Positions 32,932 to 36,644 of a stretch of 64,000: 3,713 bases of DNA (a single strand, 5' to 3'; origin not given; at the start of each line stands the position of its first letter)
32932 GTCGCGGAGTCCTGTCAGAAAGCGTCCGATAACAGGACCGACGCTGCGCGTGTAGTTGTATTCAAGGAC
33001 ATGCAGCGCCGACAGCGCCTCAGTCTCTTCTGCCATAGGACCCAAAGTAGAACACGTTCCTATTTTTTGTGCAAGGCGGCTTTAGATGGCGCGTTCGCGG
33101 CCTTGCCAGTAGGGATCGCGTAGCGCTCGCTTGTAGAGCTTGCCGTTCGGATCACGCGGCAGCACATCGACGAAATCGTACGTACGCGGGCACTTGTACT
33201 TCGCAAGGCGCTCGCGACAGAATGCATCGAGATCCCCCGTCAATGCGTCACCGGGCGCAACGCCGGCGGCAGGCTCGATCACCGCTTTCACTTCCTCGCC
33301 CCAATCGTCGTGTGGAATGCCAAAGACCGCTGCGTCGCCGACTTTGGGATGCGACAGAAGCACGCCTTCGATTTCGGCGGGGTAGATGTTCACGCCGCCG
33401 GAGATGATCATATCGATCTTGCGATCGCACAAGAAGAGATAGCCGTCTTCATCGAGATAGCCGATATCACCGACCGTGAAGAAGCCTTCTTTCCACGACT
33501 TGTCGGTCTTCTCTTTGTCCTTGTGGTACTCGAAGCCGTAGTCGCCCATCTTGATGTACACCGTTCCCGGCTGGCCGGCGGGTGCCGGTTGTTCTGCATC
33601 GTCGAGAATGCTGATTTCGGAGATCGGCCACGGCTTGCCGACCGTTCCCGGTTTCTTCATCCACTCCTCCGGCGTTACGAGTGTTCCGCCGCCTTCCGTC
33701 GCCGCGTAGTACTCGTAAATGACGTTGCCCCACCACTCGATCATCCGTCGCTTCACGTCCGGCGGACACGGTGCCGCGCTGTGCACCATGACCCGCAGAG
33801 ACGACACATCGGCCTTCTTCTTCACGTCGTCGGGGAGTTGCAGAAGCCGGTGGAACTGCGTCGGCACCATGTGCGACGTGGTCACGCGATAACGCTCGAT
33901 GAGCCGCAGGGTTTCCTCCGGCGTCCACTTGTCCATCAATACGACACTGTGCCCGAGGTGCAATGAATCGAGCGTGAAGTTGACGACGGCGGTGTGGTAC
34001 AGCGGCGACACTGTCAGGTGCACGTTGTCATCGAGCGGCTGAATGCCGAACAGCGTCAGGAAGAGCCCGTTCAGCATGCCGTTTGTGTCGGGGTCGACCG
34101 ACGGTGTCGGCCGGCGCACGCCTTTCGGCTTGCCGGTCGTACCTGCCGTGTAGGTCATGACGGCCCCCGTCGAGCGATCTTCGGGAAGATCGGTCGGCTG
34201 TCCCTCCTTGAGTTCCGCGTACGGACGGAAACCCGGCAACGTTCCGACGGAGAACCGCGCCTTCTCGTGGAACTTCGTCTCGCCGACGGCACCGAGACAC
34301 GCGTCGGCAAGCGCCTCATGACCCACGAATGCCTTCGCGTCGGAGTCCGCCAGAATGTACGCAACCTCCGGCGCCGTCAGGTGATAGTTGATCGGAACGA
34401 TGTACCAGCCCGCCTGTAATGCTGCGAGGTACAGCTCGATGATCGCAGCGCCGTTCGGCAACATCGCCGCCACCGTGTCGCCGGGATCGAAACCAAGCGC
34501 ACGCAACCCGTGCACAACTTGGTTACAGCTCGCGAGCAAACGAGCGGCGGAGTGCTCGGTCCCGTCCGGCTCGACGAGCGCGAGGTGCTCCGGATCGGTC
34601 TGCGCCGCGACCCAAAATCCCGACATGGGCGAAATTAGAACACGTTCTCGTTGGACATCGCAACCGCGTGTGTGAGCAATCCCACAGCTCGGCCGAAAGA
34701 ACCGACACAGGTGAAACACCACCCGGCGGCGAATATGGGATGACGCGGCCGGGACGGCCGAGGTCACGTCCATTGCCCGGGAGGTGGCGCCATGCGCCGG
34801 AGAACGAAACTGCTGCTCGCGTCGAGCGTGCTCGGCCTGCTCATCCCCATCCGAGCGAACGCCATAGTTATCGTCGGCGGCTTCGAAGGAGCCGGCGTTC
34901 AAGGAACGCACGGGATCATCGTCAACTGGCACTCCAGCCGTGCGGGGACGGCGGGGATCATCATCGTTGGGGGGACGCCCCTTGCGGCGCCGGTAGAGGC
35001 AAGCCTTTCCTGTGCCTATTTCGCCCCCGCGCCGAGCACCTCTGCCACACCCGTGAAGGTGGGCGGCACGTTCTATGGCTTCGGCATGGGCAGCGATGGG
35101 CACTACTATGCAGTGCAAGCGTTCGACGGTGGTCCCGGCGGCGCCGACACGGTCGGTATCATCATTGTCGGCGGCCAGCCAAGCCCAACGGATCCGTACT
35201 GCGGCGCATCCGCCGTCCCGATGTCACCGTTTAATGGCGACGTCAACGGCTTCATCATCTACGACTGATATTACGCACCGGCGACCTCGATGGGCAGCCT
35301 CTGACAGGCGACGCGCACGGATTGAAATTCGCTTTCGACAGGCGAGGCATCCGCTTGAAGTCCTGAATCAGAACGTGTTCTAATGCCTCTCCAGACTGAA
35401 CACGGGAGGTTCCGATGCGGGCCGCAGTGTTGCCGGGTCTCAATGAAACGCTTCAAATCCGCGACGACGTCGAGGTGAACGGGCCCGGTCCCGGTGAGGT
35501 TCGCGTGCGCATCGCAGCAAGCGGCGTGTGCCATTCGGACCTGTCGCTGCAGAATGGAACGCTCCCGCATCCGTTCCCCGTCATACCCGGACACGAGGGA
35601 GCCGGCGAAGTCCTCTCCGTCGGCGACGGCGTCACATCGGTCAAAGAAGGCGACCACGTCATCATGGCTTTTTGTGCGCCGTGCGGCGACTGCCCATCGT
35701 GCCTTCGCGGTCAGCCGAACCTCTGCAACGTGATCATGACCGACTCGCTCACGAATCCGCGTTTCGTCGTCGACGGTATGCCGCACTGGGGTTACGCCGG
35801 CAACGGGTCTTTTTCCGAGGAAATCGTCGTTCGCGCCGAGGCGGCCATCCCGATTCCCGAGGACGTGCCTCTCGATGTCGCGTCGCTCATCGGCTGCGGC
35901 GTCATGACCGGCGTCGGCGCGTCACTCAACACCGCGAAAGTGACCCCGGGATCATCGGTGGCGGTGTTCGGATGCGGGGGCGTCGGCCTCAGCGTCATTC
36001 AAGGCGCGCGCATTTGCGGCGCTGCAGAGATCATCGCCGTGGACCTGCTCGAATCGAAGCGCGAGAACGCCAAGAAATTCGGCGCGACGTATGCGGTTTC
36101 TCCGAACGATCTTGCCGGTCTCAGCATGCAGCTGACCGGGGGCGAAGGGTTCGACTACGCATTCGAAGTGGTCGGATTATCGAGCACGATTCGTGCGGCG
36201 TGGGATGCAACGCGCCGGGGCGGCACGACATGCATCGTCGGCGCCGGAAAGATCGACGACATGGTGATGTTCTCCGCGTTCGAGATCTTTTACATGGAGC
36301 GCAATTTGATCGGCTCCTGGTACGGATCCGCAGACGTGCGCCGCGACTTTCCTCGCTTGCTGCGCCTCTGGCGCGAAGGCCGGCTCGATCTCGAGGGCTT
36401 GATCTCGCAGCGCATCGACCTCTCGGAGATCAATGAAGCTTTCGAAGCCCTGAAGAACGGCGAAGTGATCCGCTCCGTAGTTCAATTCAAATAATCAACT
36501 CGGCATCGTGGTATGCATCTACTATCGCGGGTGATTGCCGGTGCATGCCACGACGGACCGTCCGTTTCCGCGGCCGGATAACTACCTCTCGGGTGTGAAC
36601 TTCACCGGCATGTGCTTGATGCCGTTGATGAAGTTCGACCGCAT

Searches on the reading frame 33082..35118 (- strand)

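Call 19: search_protein_families(library=pfam, proteins=[window:33082-35118:-], max_evalue=0.001)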
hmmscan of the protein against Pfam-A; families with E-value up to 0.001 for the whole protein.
window:33082-35118:- (678 aa): 2 families
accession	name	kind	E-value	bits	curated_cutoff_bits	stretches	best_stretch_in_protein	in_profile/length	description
PF00501.34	AMP-binding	-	1.6e-67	228.4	29.9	1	169-523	2-375/384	AMP-binding enzyme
PF13193.12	AMP-binding_C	-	1e-18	68.4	24.5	1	582-660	1-76/76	AMP-binding enzyme C-terminal domain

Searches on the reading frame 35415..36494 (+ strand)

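Call 19: search_protein_families(library=pfam, proteins=[window:35415-36494:+], max_evalue=0.001)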
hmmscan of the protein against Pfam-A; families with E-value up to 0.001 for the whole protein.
window:35415-36494:+ (359 aa): 4 families
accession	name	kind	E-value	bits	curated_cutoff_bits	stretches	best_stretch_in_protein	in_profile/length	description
PF00107.32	ADH_zinc_N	-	1.6e-29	102.9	31.8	1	189-318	1-126/129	Zinc-binding dehydrogenase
PF08240.17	ADH_N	-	2.4e-28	98.9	23.5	1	25-149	1-104/104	Alcohol dehydrogenase GroES-like domain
PF13602.12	ADH_zinc_N_2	-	4.4e-09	37.8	27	1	234-351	15-128/134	Zinc-binding dehydrogenase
PF16912.11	Glu_dehyd_C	-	0.00019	21.4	34.9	1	175-358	28-211/211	Glucose dehydrogenase C-terminus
